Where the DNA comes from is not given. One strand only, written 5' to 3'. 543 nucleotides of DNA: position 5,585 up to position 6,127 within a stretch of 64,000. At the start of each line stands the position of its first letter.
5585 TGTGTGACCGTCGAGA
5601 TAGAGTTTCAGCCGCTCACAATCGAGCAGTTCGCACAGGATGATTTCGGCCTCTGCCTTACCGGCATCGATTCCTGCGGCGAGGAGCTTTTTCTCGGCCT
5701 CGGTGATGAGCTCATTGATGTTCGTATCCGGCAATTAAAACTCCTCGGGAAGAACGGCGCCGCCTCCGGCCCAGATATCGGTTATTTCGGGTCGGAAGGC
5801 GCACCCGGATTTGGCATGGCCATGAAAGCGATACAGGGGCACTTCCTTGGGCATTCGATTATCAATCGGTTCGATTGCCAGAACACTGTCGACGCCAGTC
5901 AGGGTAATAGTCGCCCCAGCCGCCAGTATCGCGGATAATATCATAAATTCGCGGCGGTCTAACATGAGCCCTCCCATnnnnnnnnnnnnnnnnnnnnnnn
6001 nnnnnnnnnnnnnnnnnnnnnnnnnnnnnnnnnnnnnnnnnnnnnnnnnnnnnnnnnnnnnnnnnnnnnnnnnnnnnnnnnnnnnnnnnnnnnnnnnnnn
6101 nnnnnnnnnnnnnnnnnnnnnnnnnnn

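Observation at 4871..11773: Conserved rpmE-DUF1385-prfA-prmC translation-termination operon is split by a GNAT-TldD-PmbA-small-ORF insertion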

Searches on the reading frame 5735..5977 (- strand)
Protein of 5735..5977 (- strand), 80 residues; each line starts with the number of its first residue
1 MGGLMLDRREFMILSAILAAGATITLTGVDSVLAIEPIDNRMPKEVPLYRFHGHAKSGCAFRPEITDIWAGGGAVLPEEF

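Call 3: search_protein_families(library=pfam, proteins=[window:5735-5977:-], max_evalue=0.01)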
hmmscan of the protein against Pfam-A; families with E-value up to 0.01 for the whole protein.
window:5735-5977:- (80 aa): 0 families

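Call 4: search_protein_families(library=ncbifam, proteins=[window:5735-5977:-], max_evalue=0.01)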
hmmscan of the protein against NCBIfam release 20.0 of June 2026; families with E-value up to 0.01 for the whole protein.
window:5735-5977:- (80 aa): 0 families

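Call 13: find_homologous_proteins(query=window:5738-5965:-, max_evalue=0.01)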
Query seq(76 aa) (76 aa): 12 proteins with E <= 0.01 among 13 candidates.
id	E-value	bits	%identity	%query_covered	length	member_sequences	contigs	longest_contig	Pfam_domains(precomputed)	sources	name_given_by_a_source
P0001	1.4e-43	163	100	100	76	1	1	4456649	-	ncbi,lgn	ncbi:MAG: hypothetical protein R3F48_17540 [Candidatus Zixiibacteriota bacterium]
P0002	7.1e-29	117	71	100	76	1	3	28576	-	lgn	-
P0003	8.4e-28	113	71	100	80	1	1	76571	-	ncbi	-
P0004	4.5e-25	105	75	84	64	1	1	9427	-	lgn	-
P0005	5.2e-25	104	67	100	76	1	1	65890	-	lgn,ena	-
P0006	5.2e-22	95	60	100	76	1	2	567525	-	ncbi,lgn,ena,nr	ncbi:MAG: twin-arginine translocation signal domain-containing protein [candidate division Zixibacte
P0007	7.9e-22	94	64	97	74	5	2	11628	PF10518.15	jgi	-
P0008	4.1e-18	83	58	97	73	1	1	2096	-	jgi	jgi:hypothetical protein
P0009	2.1e-17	80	54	100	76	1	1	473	-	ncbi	-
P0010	6.8e-15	72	49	100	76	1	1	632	-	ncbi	-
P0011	2.5e-14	71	49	100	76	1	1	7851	-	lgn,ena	-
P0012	7.3e-14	69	49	97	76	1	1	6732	-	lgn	-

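Call 15: find_encoding_contigs(protein=P0006, flank=10000, max_places=3)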
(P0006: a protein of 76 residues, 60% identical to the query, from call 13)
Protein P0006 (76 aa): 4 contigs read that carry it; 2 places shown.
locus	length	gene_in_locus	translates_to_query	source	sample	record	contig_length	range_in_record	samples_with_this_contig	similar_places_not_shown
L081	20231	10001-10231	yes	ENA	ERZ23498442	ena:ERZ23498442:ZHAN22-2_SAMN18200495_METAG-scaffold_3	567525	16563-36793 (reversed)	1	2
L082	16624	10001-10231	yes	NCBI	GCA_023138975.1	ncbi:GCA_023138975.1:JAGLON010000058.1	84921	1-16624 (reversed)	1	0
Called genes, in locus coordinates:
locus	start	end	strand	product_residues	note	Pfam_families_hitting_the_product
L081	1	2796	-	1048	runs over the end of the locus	PF02412:TSP_3 (faint), PF00404:Dockerin_1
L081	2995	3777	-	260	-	-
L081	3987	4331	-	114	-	PF04237:YjbR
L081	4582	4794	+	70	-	PF01197:Ribosomal_L31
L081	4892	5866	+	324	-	PF07136:DUF1385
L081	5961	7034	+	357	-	PF03462:PCRF, PF00472:RF-1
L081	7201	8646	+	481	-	PF01523:PmbA_TldD_1st, PF19289:PmbA_TldD_3rd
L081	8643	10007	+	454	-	PF01523:PmbA_TldD_1st (weak), PF19289:PmbA_TldD_3rd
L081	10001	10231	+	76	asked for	-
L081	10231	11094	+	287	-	PF17827:PrmC_N, PF05175:MTS, PF06325:PrmA, PF01170:UPF0020, PF13847:Methyltransf_31, PF08241:Methyltransf_11 (weak), PF08242:Methyltransf_12 (weak), PF13649:Methyltransf_25, +2 more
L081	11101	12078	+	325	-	PF04055:Radical_SAM, PF13186:SPASM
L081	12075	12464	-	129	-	PF20393:Pro_CA_2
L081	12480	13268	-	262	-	PF12746:GNAT_acetyltran, PF13302:Acetyltransf_3 (weak), PF00583:Acetyltransf_1, PF13527:Acetyltransf_9, PF13673:Acetyltransf_10, PF08445:FR47, PF13508:Acetyltransf_7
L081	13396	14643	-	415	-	PF06689:zf-C4_ClpX, PF00004:AAA, PF07724:AAA_2, PF07728:AAA_5 (weak), PF10431:ClpB_D2-small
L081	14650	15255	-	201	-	PF00574:CLP_protease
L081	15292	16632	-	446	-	PF05697:Trigger_N, PF05698:Trigger_C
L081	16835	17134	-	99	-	-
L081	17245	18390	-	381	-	PF01656:CbiA (faint), PF03308:MeaB, PF02492:cobW (weak)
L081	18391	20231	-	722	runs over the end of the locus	PF01642:MM_CoA_mutase, PF02310:B12-binding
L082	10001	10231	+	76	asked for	-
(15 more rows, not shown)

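Call 16: find_encoding_contigs(protein=P0011, flank=10000, max_places=2)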
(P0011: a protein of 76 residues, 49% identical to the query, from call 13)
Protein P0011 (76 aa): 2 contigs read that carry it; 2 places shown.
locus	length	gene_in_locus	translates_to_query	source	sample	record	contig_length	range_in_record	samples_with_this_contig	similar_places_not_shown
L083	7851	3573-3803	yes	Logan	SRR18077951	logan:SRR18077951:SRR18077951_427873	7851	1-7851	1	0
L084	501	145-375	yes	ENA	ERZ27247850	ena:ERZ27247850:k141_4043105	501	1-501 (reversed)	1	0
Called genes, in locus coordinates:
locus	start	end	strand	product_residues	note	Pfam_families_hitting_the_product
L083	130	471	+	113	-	-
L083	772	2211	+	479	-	PF01523:PmbA_TldD_1st, PF19289:PmbA_TldD_3rd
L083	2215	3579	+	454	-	PF19289:PmbA_TldD_3rd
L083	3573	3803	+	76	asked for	-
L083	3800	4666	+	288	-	PF17827:PrmC_N, PF06325:PrmA, PF01170:UPF0020, PF05175:MTS, PF03602:Cons_hypoth95, PF13847:Methyltransf_31, PF08241:Methyltransf_11, PF08242:Methyltransf_12, +3 more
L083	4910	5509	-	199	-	PF01184:Gpr1_Fun34_YaaH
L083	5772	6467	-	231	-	PF14329:DUF4386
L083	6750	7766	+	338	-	-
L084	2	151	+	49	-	?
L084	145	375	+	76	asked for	-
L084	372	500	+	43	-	?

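Call 17: find_encoding_contigs(protein=P0012, flank=10000, max_places=2)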
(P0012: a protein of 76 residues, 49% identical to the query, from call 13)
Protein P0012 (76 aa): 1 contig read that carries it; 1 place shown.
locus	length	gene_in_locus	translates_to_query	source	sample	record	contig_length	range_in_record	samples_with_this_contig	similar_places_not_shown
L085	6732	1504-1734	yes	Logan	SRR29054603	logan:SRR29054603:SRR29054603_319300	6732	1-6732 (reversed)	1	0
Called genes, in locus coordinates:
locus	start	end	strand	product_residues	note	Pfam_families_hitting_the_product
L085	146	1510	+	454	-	PF19289:PmbA_TldD_3rd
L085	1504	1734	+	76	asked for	-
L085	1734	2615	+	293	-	PF17827:PrmC_N, PF03602:Cons_hypoth95 (weak), PF05175:MTS, PF06325:PrmA, PF01170:UPF0020, PF08241:Methyltransf_11 (weak), PF13649:Methyltransf_25, PF13847:Methyltransf_31, +1 more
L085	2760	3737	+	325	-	PF04055:Radical_SAM, PF13186:SPASM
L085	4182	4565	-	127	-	PF01245:Ribosomal_L19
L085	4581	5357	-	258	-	PF01746:tRNA_m1G_MT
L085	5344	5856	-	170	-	PF01782:RimM, PF05239:PRC, PF24986:PRC_RimM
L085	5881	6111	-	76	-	PF13083:KH_KhpA-B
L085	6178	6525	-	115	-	PF00886:Ribosomal_S16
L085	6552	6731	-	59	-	?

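Call 18: find_encoding_contigs(protein=P0007, flank=10000, max_places=2)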
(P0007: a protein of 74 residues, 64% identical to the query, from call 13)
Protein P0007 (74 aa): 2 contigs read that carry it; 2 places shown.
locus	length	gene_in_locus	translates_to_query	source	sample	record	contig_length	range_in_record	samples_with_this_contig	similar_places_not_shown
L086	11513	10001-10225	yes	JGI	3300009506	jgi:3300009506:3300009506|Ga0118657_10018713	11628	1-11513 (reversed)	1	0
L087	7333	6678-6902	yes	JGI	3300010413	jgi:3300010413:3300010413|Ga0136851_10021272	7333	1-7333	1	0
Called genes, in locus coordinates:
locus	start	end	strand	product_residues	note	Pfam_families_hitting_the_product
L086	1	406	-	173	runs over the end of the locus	?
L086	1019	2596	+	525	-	PF01590:GAF, PF13185:GAF_2, PF00158:Sigma54_activat, PF14532:Sigma54_activ_2, PF07724:AAA_2 (weak), PF07728:AAA_5, PF25601:AAA_lid_14, PF02954:HTH_8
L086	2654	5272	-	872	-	PF00069:Pkinase, PF07714:PK_Tyr_Ser-Thr, PF01636:APH (faint), PF03109:ABC1 (faint), PF07719:TPR_2 (faint), PF13414:TPR_11 (faint), PF13432:TPR_16 (faint), PF14559:TPR_19 (faint), +4 more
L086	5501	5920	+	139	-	PF08570:DUF1761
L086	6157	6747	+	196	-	PF01161:PBP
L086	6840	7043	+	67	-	PF04024:PspC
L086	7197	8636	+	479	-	PF01523:PmbA_TldD_1st, PF19289:PmbA_TldD_3rd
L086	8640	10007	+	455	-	PF19289:PmbA_TldD_3rd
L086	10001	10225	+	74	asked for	PF10518:TAT_signal (weak)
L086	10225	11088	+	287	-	PF17827:PrmC_N, PF05175:MTS, PF06325:PrmA, PF01170:UPF0020 (weak), PF13847:Methyltransf_31, PF13649:Methyltransf_25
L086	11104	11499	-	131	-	PF20393:Pro_CA_2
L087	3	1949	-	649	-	?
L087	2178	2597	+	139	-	PF08570:DUF1761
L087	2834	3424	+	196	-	PF01161:PBP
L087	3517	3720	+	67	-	PF04024:PspC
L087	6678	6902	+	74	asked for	PF10518:TAT_signal (weak)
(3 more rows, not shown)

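Call 19: find_related_loci(query=A1, collection=metagenome_contigs, flank=10000)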
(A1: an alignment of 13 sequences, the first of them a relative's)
Query A1 (76 aa) in metagenome_contigs; peptide patterns used: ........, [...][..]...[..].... (x = any residue, [..] = any of these).
214 stretches matched a pattern; 8 encode a relative of the query (tblastn E <= 1e-3); 8 distinct loci.
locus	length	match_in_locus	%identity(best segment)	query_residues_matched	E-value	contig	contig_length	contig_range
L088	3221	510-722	58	1-74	1e-26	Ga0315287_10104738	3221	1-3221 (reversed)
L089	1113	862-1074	57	1-74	8e-27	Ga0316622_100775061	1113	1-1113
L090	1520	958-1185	51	1-76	3e-24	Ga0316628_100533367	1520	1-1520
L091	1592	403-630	49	1-76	3e-22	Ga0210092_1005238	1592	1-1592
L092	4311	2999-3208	49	2-74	2e-21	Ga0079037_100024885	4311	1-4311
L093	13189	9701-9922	44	1-74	3e-17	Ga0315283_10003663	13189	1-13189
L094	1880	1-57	84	58-76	9e-8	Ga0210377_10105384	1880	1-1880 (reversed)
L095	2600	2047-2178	40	17-64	3e-7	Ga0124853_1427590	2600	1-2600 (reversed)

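Call 35: find_homologous_proteins(query=A2, max_evalue=0.1)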
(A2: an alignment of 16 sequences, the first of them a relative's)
Query A2 (16 sequences) (76 aa, profile of the alignment): 113 proteins with E <= 0.1 among 2391 candidates.
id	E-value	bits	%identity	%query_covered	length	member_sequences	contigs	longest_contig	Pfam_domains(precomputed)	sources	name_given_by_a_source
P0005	1.4e-31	126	67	100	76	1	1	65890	-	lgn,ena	-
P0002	1.0e-30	124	71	100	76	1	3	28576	-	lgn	-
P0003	2.2e-30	123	71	100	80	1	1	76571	-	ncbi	-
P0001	2.6e-30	122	100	100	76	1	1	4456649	-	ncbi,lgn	ncbi:MAG: hypothetical protein R3F48_17540 [Candidatus Zixiibacteriota bacterium]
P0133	2.8e-30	122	55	97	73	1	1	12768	-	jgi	-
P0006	1.6e-29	120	60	100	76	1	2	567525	-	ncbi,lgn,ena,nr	ncbi:MAG: twin-arginine translocation signal domain-containing protein [candidate division Zixibacte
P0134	1.9e-29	120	55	97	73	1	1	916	-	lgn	-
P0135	4.2e-29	118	58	97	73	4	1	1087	-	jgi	jgi:hypothetical protein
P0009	4.4e-29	118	54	100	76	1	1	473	-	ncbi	-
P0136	6.1e-29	118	57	100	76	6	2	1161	-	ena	-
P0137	7.7e-29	118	57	97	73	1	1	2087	-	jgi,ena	-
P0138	8.0e-29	118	58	97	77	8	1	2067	-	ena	-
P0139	9.0e-29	117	59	97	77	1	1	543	-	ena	-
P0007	9.5e-29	117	64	97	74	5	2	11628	PF10518.15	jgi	-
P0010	1.7e-28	117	49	100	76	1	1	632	-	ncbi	-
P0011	4.7e-28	115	49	100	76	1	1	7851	-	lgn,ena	-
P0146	1.6e-27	113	53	97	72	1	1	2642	PF10518.15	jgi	jgi:hypothetical protein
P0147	1.6e-27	113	58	97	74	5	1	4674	PF10518.15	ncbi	-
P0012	2.0e-27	113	49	97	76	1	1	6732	-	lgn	-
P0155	5.6e-27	112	54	100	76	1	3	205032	PF10518.15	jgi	jgi:hypothetical protein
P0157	5.7e-27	112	57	97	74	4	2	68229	PF10518.15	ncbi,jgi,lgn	-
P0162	1.2e-25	107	47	97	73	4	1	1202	PF10518.15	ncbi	-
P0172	2.9e-24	103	49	97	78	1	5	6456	PF10518.15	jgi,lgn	jgi:hypothetical protein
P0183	2.6e-21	94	47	100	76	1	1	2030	PF10518.15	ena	-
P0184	3.0e-21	93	46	100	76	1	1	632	PF10518.15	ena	-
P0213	2.9e-12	65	32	95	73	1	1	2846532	-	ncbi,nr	ncbi:MAG: twin-arginine translocation signal domain-containing protein [Candidatus Zixiibacteriota b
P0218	8.3e-12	63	35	92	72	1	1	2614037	-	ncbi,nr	ncbi:MAG: hypothetical protein JSU69_11725 [Candidatus Zixiibacteriota bacterium]|nr:MAG: hypothetic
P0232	8.2e-7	47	57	37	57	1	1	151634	-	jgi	jgi:hypothetical protein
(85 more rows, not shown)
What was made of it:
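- On Tat signal peptide: There are PF10518 hits on several members (calls 13, 18, 35).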

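Call 36: find_encoding_contigs(protein=P0218, flank=9000, max_places=1)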
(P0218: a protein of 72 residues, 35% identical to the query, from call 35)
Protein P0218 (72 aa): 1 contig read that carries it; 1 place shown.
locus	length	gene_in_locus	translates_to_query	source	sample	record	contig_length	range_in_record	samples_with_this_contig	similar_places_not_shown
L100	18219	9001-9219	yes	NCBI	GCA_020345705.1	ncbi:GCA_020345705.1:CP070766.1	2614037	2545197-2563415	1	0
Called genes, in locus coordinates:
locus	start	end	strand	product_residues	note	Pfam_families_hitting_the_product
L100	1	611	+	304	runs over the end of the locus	PF00404:Dockerin_1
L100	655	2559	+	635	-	PF04389:Peptidase_M28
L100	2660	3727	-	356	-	-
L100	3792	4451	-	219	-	-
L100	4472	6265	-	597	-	PF00069:Pkinase, PF07714:PK_Tyr_Ser-Thr, PF01636:APH (faint)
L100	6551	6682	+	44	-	PF05488:PAAR_motif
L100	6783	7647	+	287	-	PF19289:PmbA_TldD_3rd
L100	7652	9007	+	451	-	PF01523:PmbA_TldD_1st (weak), PF19289:PmbA_TldD_3rd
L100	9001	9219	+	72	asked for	-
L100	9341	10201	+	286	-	PF17827:PrmC_N, PF06325:PrmA, PF05175:MTS, PF08241:Methyltransf_11 (faint), PF09445:Methyltransf_15 (weak), PF13649:Methyltransf_25, PF13847:Methyltransf_31, PF01170:UPF0020 (weak), +1 more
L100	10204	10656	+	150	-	PF14196:ATC_hydrolase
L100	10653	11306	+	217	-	PF00730:HhH-GPD, PF00633:HHH (weak)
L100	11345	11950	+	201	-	-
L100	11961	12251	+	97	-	PF09579:Spore_YtfJ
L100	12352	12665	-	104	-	-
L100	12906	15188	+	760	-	PF00069:Pkinase, PF01636:APH (faint), PF07714:PK_Tyr_Ser-Thr, PF03109:ABC1, PF17667:Pkinase_fungal (faint), PF13424:TPR_12 (faint), PF13181:TPR_8 (faint), PF13432:TPR_16 (weak), +9 more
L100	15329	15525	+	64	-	PF00146:NADHdh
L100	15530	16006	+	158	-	PF13183:Fer4_8 (faint), PF14697:Fer4_21 (faint), PF13237:Fer4_10 (weak), PF12837:Fer4_6 (faint), PF12838:Fer4_7, PF13187:Fer4_9 (weak), PF13484:Fer4_16 (faint), PF00037:Fer4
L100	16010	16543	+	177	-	PF00499:Oxidored_q3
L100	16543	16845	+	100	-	PF00420:Oxidored_q2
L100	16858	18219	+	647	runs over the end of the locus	PF00662:Proton_antipo_N, PF00361:Proton_antipo_M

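Call 37: find_encoding_contigs(protein=P0213, flank=9000, max_places=1)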
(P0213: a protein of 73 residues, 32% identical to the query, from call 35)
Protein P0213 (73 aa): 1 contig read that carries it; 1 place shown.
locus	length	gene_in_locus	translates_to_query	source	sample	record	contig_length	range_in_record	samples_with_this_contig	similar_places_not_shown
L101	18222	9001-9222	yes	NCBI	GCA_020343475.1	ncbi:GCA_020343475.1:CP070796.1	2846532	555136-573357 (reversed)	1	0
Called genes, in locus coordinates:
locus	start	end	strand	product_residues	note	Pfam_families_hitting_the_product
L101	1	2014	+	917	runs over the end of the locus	PF00675:Peptidase_M16, PF05193:Peptidase_M16_C, PF00675:Peptidase_M16, PF05193:Peptidase_M16_C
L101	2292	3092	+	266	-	PF01103:Omp85 (faint)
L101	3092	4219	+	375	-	PF01011:PQQ (faint), PF13570:Beta-prop_ACSF4, PF13360:PQQ_2, PF13570:Beta-prop_ACSF4 (weak), PF13360:PQQ_2, PF13570:Beta-prop_ACSF4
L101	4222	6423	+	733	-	PF03130:HEAT_PBS (faint), PF02985:HEAT (faint), PF13646:HEAT_2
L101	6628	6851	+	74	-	-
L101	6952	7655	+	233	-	PF19289:PmbA_TldD_3rd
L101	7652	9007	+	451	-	PF19289:PmbA_TldD_3rd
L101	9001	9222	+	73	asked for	-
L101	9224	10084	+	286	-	PF01170:UPF0020 (faint), PF17827:PrmC_N, PF06325:PrmA, PF05175:MTS, PF13847:Methyltransf_31, PF08241:Methyltransf_11 (weak), PF08242:Methyltransf_12 (faint), PF13649:Methyltransf_25, +1 more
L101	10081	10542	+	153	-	PF14196:ATC_hydrolase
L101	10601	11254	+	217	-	PF00730:HhH-GPD, PF00633:HHH (weak)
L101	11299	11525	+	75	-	-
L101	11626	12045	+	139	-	PF00012:HSP70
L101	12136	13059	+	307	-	PF00226:DnaJ, PF01556:DnaJ_C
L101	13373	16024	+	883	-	PF02861:Clp_N, PF23569:NBD_SMAX1, PF00004:AAA, PF17871:AAA_lid_9, PF00004:AAA, PF07724:AAA_2, PF07728:AAA_5, PF10431:ClpB_D2-small, +10 more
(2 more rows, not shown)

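Call 38: find_encoding_contigs(protein=P0232, flank=9000, max_places=1)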
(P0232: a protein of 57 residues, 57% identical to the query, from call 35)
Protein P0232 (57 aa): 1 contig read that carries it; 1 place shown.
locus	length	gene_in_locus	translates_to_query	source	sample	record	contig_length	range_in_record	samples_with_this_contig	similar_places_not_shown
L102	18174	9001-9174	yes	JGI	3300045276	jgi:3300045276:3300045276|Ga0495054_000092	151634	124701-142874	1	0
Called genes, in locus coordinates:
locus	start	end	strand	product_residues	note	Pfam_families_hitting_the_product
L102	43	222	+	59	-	-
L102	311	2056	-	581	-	PF00149:Metallophos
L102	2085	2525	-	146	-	PF02629:CoA_binding, PF13380:CoA_binding_2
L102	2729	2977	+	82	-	PF01197:Ribosomal_L31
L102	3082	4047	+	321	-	PF07136:DUF1385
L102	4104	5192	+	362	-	PF03462:PCRF, PF00472:RF-1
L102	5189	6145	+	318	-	-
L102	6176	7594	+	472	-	PF01523:PmbA_TldD_1st, PF19290:PmbA_TldD_2nd (faint), PF19289:PmbA_TldD_3rd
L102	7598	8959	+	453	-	PF19289:PmbA_TldD_3rd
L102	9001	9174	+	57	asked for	-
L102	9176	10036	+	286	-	PF17827:PrmC_N, PF03602:Cons_hypoth95 (weak), PF01135:PCMT (weak), PF06325:PrmA, PF05175:MTS, PF13847:Methyltransf_31, PF08242:Methyltransf_12, PF13649:Methyltransf_25, +8 more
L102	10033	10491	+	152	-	PF14196:ATC_hydrolase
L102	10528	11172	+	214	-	PF00730:HhH-GPD, PF00633:HHH (weak)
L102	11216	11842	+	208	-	-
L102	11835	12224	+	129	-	PF09579:Spore_YtfJ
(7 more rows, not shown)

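Call 59: search_protein_representatives(alignment_id=A5)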
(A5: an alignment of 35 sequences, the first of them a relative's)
Query: 35 sequences, 74 profile positions. Proteins with E-value up to 0.001 (for the whole library): 41; up to 1e-10: 26; up to 1e-30: 0. The best 41 are listed.
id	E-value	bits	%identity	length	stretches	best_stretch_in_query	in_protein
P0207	1.8e-25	105.0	-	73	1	1-73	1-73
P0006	9.1e-24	99.5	-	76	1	1-73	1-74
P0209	5.5e-23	97.0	-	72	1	1-73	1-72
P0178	4.5e-22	94.1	-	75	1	1-73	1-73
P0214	5.1e-22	93.9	-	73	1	1-72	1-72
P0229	2.7e-20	88.4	-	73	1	1-72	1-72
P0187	5.4e-18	81.0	-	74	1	1-73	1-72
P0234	8.4e-18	80.4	-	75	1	1-72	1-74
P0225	9.3e-18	80.3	-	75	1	1-73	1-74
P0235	1.5e-17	79.6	-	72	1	1-72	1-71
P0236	2.6e-17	78.9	-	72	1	1-73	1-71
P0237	3.9e-17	78.3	-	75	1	1-72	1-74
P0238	4.6e-17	78.0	-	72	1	1-72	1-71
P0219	1.1e-16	76.9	-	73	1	1-73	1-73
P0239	1.3e-16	76.6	-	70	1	1-72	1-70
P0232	7.0e-11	58.2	-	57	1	21-73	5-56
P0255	2.8e-06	43.5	-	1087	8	48-69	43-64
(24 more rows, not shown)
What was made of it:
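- The family is always stand-alone and lineage-restricted (call 59).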

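Call 61: predict_structure(alignment_id=A5)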
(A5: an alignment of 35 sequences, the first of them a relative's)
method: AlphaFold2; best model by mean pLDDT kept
length: 76 residues; sequences in the alignment: 35
mean_pLDDT: 72.7   pTM: 0.31
mean pLDDT of the five models: 72.7, 70.3, 69.7, 69.1, 67.9
residues with pLDDT >= 90: 13; 70-90: 24; 50-70: 39; < 50: 0
segments of 3 or more residues with pLDDT < 50: none
pLDDT, mean of each block of 10 residues (from residue 1): 91 88 67 63 72 71 63 60
secondary structure, 60 per line:
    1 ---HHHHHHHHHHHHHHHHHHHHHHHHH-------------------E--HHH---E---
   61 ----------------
elements in order: H4-28
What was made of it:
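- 5735..5965 (-): Tat-signal miniprotein (76 aa): MLxRRxF[LI]K signal, variable linker, invariant HGHx(R/K)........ core. AF2 finds only the N-terminal helix, residues 4-28 (call 61).
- Closest known: Tat hitchhiker complexes. Different: The signal-bearing component is only about 45 residues once mature, and has no fold of its own (call 61).
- The mature part has no independent fold in AF2 (call 61). The mature part of the miniprotein is unstructured, as a peptide substrate would be (call 61).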
